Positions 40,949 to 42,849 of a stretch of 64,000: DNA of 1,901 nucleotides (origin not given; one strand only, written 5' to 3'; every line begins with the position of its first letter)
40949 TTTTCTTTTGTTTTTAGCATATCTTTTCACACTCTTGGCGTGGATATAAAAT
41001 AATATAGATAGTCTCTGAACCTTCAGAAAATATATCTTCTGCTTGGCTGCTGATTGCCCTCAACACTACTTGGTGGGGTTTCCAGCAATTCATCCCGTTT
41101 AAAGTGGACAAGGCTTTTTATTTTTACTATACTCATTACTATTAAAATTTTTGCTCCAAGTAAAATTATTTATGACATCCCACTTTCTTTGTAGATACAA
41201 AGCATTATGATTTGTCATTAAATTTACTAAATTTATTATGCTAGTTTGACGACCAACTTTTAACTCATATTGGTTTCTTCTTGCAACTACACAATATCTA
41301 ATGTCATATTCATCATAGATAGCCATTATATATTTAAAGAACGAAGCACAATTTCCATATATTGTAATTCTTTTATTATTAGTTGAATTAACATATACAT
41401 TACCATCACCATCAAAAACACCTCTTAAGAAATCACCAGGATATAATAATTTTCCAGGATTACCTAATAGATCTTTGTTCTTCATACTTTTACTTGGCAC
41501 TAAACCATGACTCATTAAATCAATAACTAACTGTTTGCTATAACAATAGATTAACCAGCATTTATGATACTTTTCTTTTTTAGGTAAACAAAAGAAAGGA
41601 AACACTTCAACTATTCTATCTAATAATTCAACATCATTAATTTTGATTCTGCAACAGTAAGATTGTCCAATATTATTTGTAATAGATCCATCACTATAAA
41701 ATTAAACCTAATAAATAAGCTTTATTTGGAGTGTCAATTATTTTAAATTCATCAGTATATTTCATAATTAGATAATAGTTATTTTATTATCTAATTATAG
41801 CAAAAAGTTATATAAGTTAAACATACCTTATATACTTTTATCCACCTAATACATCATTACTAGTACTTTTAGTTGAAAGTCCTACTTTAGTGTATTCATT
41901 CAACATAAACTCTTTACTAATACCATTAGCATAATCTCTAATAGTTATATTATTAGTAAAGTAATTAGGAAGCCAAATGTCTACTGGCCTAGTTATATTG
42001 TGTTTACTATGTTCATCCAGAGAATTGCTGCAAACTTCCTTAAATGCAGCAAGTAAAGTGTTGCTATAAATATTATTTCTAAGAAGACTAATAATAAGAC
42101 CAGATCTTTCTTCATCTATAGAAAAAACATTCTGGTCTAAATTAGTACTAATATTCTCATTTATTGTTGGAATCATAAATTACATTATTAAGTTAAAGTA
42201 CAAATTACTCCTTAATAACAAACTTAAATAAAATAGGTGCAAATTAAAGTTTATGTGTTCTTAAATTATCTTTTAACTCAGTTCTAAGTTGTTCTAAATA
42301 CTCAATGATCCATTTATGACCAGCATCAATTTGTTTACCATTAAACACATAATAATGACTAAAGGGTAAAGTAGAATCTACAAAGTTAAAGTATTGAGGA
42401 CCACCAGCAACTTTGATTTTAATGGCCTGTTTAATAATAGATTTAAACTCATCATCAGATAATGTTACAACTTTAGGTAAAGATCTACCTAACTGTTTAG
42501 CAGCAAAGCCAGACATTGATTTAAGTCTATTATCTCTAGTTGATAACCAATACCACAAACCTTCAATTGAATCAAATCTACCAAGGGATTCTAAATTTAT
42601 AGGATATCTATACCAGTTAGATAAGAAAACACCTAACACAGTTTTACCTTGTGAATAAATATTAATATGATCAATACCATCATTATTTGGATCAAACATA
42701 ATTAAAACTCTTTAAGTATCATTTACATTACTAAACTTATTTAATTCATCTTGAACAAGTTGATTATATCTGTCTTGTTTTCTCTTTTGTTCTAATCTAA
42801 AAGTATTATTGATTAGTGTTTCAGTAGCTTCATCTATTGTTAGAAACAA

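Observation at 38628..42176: GyrB-like GHKL ATPase gene interrupted by about 1.55 kb of intron sequence carrying two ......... endonuclease genes, one decaying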

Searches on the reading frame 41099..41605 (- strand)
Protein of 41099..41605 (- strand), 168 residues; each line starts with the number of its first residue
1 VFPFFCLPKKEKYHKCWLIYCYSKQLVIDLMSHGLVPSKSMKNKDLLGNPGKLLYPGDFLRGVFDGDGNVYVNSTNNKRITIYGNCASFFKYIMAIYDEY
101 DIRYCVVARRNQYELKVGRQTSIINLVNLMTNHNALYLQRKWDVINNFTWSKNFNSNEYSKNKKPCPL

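Call 6: search_protein_families(library=pfam, proteins=[window:41099-41605:-], max_evalue=1)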
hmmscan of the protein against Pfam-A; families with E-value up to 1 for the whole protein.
window:41099-41605:- (168 aa): 2 families
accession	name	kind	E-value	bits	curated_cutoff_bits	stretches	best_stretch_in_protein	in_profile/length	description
PF14527.11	LAGLIDADG_WhiA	-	8e-06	26.3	23.2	1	59-137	4-81/93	WhiA LAGLIDADG-like domain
PF14528.11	LAGLIDADG_3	-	3.1e-05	24.6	22.5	1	59-116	6-68/82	LAGLIDADG-like domain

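Call 8: search_protein_families(library=phrogs, proteins=[window:41099-41605:-], max_evalue=0.01)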
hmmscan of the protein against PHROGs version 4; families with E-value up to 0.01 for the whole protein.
window:41099-41605:- (168 aa): 1 family
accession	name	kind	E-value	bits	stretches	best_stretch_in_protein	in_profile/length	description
phrog_4645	-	DNA, RNA and nucleotide metabolism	1e-15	58.7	1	17-148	168-303/308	endonuclease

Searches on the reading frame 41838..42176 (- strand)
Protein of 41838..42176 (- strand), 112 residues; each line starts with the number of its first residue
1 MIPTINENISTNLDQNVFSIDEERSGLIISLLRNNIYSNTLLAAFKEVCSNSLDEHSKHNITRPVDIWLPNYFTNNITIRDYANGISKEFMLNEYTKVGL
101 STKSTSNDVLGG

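Call 6: search_protein_families(library=pfam, proteins=[window:41838-42176:-], max_evalue=1)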
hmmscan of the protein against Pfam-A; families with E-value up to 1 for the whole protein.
window:41838-42176:- (112 aa): 1 family
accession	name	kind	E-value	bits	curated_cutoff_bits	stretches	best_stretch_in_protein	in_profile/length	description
PF13589.12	HATPase_c_3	-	0.002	18.6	25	1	43-107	5-67/137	Histidine kinase-, DNA gyrase B-, and HSP90-like ATPase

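Call 8: search_protein_families(library=phrogs, proteins=[window:41838-42176:-], max_evalue=0.01)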
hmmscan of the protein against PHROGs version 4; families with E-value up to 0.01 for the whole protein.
window:41838-42176:- (112 aa): 9 families
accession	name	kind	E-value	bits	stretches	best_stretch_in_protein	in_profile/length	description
phrog_612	-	lysis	1.8e-17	64.8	1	9-112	10-114/725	RIIA lysis inhibitor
phrog_2979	-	lysis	1.4e-12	48.1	1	29-112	32-114/846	RIIA lysis inhibitor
phrog_24904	-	lysis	2.5e-07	30.7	1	10-109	14-111/695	RIIA lysis inhibitor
phrog_38678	-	lysis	3.5e-06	26.5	1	4-108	15-122/805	RIIA lysis inhibitor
phrog_609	-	lysis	1.3e-05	24.4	1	30-111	34-115/1055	RIIB lysis inhibitor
phrog_30832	-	lysis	0.00013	21.8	1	25-111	27-114/735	RIIA lysis inhibitor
phrog_543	-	DNA, RNA and nucleotide metabolism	0.00014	21.3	1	19-86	47-116/661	DNA topoisomerase II large subunit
phrog_6203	-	unknown function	0.00072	19.2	1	32-105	18-84/644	-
phrog_3661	-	lysis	0.0018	17.8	0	10-59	13-60/917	RIIA lysis inhibitor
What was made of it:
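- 41840..42176 (-): rIIA exon 1: 112 codons plus the first base of codon 113. It carries the GHKL N box (N51, D54) and G1 box (D81, G85). Its last 7 nt, GGUGGAU (41846..41840), form the exon strand of P1. phrog_612 RIIA, E 1.8e-17 (call 8).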

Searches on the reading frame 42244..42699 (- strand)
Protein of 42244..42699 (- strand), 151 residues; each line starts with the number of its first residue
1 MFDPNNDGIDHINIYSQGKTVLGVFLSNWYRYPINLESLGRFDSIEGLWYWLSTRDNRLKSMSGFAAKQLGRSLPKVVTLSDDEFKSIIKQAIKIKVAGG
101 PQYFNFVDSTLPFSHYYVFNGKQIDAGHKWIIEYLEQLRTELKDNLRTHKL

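Call 6: search_protein_families(library=pfam, proteins=[window:42244-42699:-], max_evalue=1)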
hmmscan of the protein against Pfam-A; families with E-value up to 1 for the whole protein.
window:42244-42699:- (151 aa): 1 family
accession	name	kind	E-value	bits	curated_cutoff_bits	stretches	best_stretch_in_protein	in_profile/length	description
PF19484.4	DUF6020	-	0.15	10.8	28.3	1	103-146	471-513/604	Family of unknown function (DUF6020)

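Call 8: search_protein_families(library=phrogs, proteins=[window:42244-42699:-], max_evalue=0.01)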
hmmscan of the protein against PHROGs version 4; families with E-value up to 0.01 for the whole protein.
window:42244-42699:- (151 aa): 2 families
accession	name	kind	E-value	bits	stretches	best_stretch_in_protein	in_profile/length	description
phrog_652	-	unknown function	7.5e-36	124.9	1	2-145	119-276/296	-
phrog_11222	-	unknown function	2.2e-24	87.7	1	3-140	10-149/293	-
